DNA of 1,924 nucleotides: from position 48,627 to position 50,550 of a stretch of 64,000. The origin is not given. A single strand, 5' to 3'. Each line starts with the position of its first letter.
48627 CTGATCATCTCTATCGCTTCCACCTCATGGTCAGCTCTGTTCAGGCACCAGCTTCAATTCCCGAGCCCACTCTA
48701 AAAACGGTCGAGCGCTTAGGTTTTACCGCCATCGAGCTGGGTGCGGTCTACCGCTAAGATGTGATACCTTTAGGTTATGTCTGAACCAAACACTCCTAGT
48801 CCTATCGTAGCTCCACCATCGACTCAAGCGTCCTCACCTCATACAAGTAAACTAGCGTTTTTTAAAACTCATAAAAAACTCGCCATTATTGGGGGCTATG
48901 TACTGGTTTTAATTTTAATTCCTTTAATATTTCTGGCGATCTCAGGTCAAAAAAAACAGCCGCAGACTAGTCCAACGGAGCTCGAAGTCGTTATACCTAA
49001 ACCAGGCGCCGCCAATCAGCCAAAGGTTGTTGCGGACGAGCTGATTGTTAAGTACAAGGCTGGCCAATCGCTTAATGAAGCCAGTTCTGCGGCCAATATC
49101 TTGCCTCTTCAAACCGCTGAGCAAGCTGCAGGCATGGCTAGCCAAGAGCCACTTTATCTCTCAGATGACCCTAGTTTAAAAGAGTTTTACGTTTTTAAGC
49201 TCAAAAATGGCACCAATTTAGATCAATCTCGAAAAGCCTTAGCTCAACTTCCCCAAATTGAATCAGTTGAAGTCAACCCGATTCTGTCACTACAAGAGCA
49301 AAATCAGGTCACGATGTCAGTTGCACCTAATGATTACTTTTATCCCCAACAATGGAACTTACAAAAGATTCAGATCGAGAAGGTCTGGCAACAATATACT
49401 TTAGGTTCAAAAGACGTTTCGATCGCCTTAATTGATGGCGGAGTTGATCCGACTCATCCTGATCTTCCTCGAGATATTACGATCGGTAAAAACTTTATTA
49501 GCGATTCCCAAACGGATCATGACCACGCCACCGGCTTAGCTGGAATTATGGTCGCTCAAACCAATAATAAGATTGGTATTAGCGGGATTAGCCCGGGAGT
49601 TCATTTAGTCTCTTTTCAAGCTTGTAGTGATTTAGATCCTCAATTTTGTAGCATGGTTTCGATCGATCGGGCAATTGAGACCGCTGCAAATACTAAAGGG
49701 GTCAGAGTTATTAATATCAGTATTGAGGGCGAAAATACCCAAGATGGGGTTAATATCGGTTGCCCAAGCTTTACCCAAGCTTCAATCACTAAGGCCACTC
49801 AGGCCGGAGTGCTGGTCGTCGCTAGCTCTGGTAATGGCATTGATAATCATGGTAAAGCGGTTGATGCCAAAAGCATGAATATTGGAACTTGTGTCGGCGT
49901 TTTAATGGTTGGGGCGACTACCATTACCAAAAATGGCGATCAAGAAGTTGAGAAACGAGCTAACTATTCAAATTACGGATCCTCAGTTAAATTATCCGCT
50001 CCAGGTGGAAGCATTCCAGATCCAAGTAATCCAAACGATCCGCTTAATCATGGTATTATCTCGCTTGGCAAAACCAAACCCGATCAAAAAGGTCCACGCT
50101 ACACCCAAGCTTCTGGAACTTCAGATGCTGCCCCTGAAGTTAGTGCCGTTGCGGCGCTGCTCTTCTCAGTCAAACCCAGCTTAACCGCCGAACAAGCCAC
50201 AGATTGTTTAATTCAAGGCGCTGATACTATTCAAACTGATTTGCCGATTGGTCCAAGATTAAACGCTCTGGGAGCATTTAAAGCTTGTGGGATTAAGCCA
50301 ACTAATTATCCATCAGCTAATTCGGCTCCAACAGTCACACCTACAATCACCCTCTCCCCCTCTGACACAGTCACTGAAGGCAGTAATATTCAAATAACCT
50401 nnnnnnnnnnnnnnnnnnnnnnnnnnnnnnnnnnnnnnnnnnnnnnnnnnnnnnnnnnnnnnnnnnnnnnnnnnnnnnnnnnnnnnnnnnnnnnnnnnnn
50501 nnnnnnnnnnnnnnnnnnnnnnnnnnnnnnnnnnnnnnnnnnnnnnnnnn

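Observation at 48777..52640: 1287-aa anchored protein fusing an S8 protease, a PLC-type phosphoesterase and a novel 6-Cys C-terminal domain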

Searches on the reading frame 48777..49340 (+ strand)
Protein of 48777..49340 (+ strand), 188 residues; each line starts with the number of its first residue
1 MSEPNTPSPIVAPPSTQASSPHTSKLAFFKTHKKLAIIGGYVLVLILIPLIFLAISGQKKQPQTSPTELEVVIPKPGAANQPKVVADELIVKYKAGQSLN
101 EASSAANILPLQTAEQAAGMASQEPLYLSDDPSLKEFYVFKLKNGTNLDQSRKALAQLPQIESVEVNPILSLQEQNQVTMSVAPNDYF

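Call 39: search_protein_families(library=pfam, proteins=[window:48777-49340:+], max_evalue=10)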
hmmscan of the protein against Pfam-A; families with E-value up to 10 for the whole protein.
window:48777-49340:+ (188 aa): 3 families
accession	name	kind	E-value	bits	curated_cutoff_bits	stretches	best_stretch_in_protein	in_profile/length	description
PF22148.1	Fervidolysin_NPro-like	-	0.00026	21.7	21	1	79-167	10-81/81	Fervidolysin N-terminal prodomain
PF05568.16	ASFV_J13L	-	0.0087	16.3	23.6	1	23-72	21-69/189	African swine fever virus J13L protein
PF19983.4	DUF6419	-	0.3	11.7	27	0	42-56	51-65/71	Family of unknown function (DUF6419)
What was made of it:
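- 49011..49277 (+): Prodomain (aa 79-167), Fervidolysin_NPro-like. Pfam PF22148, E 2.6e-4, 21.7 bits against a cutoff of 21 (call 39).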

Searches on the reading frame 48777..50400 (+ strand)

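Call 23: search_solved_structures(query=window:48777-50400:+, max_evalue=1e-10, show_alignments=1)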
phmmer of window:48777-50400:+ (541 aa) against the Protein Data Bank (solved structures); distinct sequences matched with E-value up to 1e-10: 57.
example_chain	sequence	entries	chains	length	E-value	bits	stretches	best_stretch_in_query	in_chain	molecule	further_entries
9i67_A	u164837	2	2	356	6.3e-19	71.5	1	248-465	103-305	Alkaline serine protease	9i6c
9grg_A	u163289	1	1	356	1.4e-18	70.3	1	248-465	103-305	Alkaline serine protease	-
1dbi_A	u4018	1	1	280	1.9e-18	69.9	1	184-464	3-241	AK.1 SERINE PROTEASE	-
9goi_A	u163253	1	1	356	2.3e-18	69.6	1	248-465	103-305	Alkaline serine protease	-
9g8v_A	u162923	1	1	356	2.8e-18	69.3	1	248-465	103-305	Alkaline serine protease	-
9ekq_A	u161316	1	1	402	1.6e-16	63.5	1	146-484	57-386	Lantibiotic leader peptide processing serine protease CylA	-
3lpa_A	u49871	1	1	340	5.2e-16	61.8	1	249-488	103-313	Acidic extracellular subtilisin-like protease AprV2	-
3lpc_A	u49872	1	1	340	5.3e-16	61.8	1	249-486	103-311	AprB2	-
3lpd_A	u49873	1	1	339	1.7e-15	60.1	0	249-488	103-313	Acidic extracellular subtilisin-like protease AprV2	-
3ti9_A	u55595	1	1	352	5.8e-15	58.4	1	250-481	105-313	Serine protease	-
3ti7_A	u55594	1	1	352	9.7e-15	57.6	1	250-481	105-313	Basic extracellular subtilisin-like protease BprV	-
1thm_A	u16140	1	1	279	1e-14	57.6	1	184-415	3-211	THERMITASE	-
9rk9_B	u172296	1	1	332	2.9e-14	56.1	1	183-480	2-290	Subtilisin-like serine protease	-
5yl7_A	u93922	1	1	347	3.3e-14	55.9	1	214-476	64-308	Pseudoalteromonas arctica PAMC 21717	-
1tec_E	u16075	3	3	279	3.5e-14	55.8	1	184-413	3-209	THERMITASE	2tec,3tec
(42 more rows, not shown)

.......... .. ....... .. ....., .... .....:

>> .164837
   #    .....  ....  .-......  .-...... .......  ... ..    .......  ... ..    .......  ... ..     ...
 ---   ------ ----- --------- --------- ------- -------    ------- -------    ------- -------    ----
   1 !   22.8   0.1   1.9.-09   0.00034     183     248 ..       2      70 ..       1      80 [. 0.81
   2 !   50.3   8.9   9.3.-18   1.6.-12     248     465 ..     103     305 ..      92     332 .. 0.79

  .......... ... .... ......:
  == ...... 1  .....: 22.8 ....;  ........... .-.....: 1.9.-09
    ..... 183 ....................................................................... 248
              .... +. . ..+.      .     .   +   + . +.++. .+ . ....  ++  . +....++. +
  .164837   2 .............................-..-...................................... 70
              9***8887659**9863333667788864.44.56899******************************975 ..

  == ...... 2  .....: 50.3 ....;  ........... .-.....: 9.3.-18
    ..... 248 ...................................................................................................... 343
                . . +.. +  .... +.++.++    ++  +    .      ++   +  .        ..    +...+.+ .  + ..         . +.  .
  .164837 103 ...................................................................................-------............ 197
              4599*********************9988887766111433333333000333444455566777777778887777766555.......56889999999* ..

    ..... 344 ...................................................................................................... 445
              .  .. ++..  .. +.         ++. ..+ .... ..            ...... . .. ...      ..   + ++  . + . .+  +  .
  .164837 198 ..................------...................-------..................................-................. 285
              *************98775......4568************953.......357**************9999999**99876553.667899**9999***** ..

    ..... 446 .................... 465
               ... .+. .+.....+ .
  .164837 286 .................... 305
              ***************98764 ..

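Call 44: find_related_loci(query=A3, collection=metagenome_contigs, flank=10000)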
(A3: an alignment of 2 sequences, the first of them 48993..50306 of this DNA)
Query A3 (438 aa) in metagenome_contigs; peptide patterns used: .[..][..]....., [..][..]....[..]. (x = any residue, [..] = any of these).
313 stretches matched a pattern; 8 encode a relative of the query (tblastn E <= 1e-3); 8 distinct loci.
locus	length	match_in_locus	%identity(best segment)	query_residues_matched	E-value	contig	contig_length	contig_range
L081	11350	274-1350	27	55-430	3e-23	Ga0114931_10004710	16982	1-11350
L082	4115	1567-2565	27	5-401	2e-20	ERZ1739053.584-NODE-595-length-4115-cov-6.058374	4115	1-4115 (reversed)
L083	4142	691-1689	27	5-401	2e-20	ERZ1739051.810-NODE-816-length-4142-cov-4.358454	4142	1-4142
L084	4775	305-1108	30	95-401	8e-20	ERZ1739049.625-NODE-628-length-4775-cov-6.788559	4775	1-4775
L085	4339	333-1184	27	109-406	3e-17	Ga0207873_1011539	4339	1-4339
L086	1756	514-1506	26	97-425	1e-15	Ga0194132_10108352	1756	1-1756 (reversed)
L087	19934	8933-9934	27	118-401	1e-10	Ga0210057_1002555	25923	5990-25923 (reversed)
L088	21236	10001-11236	25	14-427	3e-14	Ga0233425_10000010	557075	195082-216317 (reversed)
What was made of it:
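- Tried and rejected: A metagenome_contigs scan with the alignment of the two S8 paralogues found only S8 proteins at 25-30% identity (call 44).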
